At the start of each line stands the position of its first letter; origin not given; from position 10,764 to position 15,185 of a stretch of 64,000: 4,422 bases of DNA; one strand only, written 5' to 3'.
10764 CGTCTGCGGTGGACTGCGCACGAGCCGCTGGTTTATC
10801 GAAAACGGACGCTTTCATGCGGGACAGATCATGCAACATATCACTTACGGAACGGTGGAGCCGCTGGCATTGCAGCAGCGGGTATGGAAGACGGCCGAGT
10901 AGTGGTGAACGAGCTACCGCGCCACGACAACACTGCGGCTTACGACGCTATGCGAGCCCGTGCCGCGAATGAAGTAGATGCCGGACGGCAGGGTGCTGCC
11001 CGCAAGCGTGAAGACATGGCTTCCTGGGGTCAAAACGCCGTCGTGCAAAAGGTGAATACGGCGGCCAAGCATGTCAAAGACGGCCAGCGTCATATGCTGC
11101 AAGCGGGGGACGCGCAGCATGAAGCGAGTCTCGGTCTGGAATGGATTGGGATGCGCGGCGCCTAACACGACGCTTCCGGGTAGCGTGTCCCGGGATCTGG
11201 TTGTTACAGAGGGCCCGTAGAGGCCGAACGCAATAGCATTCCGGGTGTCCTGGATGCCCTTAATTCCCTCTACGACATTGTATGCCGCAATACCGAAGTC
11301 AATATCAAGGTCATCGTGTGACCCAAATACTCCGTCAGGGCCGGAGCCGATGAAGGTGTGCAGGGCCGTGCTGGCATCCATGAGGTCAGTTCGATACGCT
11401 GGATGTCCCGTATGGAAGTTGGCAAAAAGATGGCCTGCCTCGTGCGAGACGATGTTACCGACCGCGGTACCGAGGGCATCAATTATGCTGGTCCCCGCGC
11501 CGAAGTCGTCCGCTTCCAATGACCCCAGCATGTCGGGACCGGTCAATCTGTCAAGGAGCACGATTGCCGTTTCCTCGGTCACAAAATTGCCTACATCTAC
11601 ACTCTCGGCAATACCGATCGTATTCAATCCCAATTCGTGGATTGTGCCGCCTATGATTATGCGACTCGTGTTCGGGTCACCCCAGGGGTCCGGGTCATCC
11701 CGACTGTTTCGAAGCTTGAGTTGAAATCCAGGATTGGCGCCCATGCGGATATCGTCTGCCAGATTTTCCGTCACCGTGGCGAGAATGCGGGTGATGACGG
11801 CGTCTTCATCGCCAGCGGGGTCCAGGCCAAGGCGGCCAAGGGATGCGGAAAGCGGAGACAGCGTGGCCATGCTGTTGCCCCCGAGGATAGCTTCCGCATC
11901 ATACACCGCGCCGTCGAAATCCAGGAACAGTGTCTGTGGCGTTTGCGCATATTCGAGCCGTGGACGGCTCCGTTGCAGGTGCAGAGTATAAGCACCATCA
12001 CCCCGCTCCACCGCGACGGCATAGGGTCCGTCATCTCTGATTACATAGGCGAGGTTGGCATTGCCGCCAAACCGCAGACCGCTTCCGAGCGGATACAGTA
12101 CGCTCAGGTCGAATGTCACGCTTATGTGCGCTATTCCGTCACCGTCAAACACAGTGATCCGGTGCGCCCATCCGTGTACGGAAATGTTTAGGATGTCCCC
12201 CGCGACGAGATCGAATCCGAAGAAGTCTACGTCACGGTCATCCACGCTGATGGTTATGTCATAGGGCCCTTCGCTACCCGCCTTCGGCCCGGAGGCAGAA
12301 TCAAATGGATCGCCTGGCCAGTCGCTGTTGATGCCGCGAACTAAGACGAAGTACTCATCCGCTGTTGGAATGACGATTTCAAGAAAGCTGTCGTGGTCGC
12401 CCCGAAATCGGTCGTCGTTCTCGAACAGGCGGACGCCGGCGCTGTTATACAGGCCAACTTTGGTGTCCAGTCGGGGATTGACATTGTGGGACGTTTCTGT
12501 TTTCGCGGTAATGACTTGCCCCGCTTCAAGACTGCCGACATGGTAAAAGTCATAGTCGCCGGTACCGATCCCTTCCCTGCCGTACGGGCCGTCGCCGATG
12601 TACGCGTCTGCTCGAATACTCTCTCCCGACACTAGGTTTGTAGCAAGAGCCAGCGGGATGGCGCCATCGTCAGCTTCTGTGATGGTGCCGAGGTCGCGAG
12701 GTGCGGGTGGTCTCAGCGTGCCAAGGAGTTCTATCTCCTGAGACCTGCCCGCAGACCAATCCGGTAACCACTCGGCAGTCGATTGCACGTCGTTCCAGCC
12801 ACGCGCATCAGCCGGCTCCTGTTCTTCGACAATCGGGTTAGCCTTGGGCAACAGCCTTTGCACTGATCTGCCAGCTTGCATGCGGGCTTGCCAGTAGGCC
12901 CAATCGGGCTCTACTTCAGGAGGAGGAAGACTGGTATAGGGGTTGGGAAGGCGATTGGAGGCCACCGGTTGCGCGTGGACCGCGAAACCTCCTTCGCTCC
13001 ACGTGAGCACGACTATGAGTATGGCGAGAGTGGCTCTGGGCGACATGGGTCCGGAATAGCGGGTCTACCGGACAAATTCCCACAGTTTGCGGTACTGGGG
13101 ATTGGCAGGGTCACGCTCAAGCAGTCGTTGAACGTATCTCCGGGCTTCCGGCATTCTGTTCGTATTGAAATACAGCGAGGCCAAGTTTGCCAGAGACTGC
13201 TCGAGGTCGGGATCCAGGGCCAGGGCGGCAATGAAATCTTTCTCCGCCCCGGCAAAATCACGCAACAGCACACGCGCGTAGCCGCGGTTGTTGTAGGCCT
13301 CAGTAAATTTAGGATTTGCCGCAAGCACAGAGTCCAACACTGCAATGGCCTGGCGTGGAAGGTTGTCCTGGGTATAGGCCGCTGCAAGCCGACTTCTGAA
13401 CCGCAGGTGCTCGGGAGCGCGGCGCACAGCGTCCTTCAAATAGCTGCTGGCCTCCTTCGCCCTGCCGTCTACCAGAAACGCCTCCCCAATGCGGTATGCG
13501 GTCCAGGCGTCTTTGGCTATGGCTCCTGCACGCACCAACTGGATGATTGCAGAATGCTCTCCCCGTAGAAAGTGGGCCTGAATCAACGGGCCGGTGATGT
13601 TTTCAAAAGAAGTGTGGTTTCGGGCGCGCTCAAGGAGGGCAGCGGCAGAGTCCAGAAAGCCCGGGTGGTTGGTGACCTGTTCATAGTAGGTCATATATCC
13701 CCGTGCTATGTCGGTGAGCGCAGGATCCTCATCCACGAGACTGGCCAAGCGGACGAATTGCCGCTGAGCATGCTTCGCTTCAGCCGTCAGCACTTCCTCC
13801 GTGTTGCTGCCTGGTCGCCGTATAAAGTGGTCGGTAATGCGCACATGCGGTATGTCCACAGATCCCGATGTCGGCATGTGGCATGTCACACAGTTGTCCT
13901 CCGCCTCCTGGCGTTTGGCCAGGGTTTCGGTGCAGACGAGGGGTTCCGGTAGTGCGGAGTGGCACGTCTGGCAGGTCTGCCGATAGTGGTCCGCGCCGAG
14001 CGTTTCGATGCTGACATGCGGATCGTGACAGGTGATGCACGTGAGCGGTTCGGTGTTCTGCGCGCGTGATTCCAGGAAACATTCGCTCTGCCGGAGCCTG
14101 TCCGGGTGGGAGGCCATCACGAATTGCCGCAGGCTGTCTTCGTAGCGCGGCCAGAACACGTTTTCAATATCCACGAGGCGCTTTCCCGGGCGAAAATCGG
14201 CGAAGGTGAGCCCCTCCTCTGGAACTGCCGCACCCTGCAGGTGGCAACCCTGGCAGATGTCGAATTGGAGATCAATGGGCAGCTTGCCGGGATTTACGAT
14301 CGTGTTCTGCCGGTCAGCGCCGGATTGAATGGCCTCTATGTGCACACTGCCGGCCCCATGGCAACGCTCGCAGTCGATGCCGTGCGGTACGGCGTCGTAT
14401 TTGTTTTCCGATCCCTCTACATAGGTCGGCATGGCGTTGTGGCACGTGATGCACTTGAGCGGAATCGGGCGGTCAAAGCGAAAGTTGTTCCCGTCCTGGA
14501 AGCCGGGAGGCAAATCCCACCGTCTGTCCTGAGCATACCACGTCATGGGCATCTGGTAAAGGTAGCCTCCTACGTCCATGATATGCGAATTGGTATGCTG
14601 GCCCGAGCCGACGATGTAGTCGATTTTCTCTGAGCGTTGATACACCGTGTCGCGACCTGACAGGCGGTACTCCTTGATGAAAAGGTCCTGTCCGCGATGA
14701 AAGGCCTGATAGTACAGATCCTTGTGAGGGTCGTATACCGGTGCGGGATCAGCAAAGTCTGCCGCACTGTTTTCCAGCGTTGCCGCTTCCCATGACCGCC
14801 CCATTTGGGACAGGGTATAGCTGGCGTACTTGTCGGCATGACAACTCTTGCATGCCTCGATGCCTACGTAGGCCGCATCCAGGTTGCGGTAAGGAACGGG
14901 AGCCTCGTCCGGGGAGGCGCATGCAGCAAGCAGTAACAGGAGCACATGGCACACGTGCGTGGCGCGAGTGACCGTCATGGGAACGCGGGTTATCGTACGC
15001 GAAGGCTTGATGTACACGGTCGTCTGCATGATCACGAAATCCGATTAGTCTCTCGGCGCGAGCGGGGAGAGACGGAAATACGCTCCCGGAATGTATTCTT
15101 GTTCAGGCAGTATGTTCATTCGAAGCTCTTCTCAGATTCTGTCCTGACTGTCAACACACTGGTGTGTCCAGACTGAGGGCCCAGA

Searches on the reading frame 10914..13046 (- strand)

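Call 8: search_protein_families(library=pfam, proteins=[window:10914-13046:-], max_evalue=0.01)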
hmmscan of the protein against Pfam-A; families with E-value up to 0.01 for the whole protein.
window:10914-13046:- (710 aa): 2 families
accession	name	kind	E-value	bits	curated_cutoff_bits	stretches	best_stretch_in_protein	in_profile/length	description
PF18962.6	Por_Secre_tail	-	0.00036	21.2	27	1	633-707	3-74/75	Secretion system C-terminal sorting domain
PF04151.21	PPC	-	0.0016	19.7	25.9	0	272-321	1-35/70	Bacterial pre-peptidase C-terminal domain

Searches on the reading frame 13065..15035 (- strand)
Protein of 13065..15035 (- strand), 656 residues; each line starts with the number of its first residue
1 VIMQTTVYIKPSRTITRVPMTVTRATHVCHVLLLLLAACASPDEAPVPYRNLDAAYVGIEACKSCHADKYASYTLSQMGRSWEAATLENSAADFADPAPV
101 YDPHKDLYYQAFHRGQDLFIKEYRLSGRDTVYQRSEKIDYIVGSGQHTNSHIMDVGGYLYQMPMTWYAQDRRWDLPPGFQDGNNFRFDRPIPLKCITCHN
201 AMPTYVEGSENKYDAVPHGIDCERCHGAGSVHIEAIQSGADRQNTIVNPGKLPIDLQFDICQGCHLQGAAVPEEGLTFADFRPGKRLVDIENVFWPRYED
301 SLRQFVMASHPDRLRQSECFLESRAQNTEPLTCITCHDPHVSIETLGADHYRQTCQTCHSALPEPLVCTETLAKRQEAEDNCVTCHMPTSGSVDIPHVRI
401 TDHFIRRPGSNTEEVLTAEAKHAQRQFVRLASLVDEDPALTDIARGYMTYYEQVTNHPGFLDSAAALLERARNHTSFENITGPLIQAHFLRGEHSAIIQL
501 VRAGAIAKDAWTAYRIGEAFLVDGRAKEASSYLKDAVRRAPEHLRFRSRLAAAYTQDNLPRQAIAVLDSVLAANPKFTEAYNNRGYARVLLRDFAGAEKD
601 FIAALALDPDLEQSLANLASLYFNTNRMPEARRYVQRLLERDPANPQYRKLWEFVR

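Call 8: search_protein_families(library=pfam, proteins=[window:13065-15035:-], max_evalue=0.01)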
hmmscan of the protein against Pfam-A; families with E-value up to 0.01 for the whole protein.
window:13065-15035:- (656 aa): 18 families
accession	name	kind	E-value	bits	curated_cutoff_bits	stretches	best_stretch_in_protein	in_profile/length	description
PF14559.12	TPR_19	-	1.9e-16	60.6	25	2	592-651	5-64/68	Tetratricopeptide repeat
PF00515.34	TPR_1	-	4.2e-12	45.8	27.8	1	579-610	2-33/34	Tetratricopeptide repeat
PF13181.12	TPR_8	-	6.3e-11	42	25.7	0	613-645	2-34/34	Tetratricopeptide repeat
PF07719.23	TPR_2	-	6.9e-11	41.8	27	2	579-610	2-33/34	Tetratricopeptide repeat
PF13428.12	TPR_14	-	2.6e-10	40.4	23.5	1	615-650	4-39/44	Tetratricopeptide repeat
PF13432.12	TPR_16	-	1.5e-09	38.6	32.7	3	585-646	4-65/65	Tetratricopeptide repeat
PF13371.12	TPR_9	-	6.5e-09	36.1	35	1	552-613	3-64/73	Tetratricopeptide repeat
PF13431.12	TPR_17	-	2.2e-06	27.9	24.4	0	603-632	4-33/34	Tetratricopeptide repeat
PF13435.11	Cytochrome_C554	-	2.6e-06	28.7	20.8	0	194-227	50-84/84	Cytochrome c554 and c-prime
PF14522.11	Cytochrome_C7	-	6.5e-06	26.3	24.8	0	59-72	41-54/67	Cytochrome c7 and related cytochrome c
PF09699.15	Paired_CXXCH_1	-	5.6e-05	23.2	20.6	1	333-361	9-38/41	Doubled CXXCH motif (Paired_CXXCH_1)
PF13424.12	TPR_12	-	8.1e-05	23.2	30.1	1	580-642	5-75/77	Tetratricopeptide repeat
PF22113.1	Mtrc-MtrF_II-IV_dom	-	0.00011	22.2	30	0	214-270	76-134/176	Outer membrane cytochrome MtrC/MtrF-like, domains II/IV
PF13174.12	TPR_6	-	0.00047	21.1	26.3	0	617-643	5-31/33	Tetratricopeptide repeat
PF13176.12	TPR_7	-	0.00051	20.4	27.9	0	614-646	1-35/36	Tetratricopeptide repeat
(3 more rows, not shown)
